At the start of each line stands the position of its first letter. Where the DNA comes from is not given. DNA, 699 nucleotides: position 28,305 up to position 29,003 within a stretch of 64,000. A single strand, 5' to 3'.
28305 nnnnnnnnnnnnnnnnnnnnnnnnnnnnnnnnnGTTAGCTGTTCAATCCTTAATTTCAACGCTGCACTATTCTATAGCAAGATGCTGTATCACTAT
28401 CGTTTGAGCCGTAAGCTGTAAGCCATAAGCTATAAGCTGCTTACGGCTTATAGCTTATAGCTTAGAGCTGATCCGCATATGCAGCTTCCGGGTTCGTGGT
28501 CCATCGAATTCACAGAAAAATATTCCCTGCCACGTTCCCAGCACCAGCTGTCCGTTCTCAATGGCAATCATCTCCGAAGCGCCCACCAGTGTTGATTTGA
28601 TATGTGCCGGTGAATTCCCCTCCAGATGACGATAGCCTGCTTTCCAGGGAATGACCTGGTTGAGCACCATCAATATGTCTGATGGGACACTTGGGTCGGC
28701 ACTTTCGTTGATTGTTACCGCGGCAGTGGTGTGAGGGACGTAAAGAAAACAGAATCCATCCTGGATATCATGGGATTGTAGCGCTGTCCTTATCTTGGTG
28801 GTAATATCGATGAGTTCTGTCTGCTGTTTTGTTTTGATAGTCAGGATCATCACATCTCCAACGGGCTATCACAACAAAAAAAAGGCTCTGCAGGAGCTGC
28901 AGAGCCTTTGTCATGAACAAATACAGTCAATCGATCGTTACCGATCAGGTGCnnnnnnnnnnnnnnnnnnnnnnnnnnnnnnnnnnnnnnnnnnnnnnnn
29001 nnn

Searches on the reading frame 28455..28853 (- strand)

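Call 17: search_protein_families(library=pfam, proteins=[window:28455-28853:-], max_evalue=0.00001)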
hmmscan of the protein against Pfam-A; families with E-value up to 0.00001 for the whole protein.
window:28455-28853:- (132 aa): 1 family
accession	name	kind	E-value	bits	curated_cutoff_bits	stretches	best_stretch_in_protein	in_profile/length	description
PF01894.22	UPF0047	-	7.6e-43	145.8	27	1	16-127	1-116/117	Uncharacterised protein family UPF0047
